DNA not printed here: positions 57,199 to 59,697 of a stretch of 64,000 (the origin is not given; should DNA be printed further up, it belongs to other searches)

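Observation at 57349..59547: Unusual fusion: LigT/2H-type phosphoesterase domain on a complete gamma-class N6-adenine methyltransferase with no partner nuclease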

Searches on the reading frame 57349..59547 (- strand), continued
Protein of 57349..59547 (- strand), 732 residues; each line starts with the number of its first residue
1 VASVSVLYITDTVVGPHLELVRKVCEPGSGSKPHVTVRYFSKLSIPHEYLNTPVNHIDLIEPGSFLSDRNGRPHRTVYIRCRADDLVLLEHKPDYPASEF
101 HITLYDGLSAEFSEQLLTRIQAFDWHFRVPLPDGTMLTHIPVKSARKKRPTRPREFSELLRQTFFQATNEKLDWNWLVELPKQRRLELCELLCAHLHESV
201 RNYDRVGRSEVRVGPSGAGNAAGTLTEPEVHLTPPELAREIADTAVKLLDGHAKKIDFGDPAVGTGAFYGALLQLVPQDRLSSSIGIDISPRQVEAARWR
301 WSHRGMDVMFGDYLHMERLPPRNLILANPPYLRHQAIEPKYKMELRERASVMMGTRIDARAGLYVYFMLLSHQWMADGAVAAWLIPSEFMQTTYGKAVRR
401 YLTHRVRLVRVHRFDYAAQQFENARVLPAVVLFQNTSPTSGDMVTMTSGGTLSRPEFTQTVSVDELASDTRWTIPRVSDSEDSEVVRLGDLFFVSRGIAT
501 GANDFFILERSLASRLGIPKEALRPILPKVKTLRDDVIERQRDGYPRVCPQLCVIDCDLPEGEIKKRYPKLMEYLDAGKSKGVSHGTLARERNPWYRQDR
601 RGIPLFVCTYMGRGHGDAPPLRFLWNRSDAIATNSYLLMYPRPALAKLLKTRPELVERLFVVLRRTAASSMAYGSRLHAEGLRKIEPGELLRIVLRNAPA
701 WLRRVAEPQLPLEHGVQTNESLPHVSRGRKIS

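Call 84: search_protein_families(library=ncbifam, proteins=[L014:10231-11145:+], max_evalue=0.001)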
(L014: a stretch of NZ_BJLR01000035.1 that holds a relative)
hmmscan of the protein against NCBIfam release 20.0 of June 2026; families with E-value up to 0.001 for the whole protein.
L014:10231-11145:+ (304 aa): 2 families
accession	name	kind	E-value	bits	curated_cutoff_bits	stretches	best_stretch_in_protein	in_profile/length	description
NF041079.1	CBASS_lipase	equivalog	1.8e-75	254.1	200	1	1-289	1-294/317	CBASS cGAMP-activated phospholipase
NF053870.1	DS2_1_antiphage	equivalog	6.7e-25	88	400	1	3-211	2-210/299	anti-phage phospholipase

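Call 86: find_related_loci(query=A4, collection=metagenome_contigs, flank=7000)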
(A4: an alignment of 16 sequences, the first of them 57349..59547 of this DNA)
Query A4 (732 aa) in metagenome_contigs; peptide patterns used: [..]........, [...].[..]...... (x = any residue, [..] = any of these).
417 stretches matched a pattern; 198 encode a relative of the query (tblastn E <= 1e-3); the best 80 are kept; 80 distinct loci.
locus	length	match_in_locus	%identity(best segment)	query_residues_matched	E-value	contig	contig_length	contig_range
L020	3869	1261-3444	54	1-703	0e+0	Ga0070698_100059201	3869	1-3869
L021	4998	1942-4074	53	1-710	0e+0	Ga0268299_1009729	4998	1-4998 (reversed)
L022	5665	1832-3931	53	1-702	0e+0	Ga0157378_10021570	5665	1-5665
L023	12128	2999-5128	52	1-710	0e+0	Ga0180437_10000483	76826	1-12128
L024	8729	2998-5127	52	1-710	0e+0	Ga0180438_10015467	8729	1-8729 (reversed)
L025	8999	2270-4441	51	1-721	0e+0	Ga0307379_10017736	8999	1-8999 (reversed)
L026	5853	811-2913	52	1-695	0e+0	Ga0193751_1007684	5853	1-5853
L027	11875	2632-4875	48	1-710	0e+0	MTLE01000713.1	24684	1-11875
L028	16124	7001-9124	50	1-710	0e+0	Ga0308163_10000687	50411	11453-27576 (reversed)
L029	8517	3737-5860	50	1-710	0e+0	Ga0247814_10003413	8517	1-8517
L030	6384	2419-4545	49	1-706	0e+0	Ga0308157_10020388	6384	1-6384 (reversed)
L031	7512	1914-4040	49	1-706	0e+0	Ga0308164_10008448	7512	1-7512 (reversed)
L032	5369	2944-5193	46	1-710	0e+0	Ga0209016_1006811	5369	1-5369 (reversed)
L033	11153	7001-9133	46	1-705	0e+0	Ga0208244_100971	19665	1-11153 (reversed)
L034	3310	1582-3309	53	1-571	0e+0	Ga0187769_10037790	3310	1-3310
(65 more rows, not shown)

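Call 103: search_protein_families(library=padloc, proteins=[L008:6702-7736:-, L027:545-1561:+], max_evalue=0.001)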
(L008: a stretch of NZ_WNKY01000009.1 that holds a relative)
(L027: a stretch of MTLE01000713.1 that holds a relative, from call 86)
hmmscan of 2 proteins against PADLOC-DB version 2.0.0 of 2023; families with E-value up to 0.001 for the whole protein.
L008:6702-7736:- (344 aa): 1 family
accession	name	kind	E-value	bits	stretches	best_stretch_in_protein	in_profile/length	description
PDLC04778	PDC-M70A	-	5.8e-21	73.2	1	43-254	27-240/355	-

L027:545-1561:+ (338 aa): 4 families
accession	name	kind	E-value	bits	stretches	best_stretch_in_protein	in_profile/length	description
PDLC00757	Effector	-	6.8e-102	339.2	1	24-336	6-323/331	Phospholipase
PDLC00758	Effector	-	6.6e-97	322.8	1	25-328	3-322/331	Phospholipase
PDLC00756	Effector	-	1e-42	144.4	1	80-331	5-263/280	Phospholipase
PDLC00755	Effector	-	2.4e-31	107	1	23-242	6-225/311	Phospholipase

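Call 111: find_related_loci(query=A4, collection=viral_contigs, flank=6000)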
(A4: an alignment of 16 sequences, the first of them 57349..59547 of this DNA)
Query A4 (732 aa) in viral_contigs; peptide patterns used: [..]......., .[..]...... (x = any residue, [..] = any of these).
31 stretches matched a pattern; 1 encode a relative of the query (tblastn E <= 1e-3); 1 distinct loci.
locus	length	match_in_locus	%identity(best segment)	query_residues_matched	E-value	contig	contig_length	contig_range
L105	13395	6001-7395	44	233-693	4e-116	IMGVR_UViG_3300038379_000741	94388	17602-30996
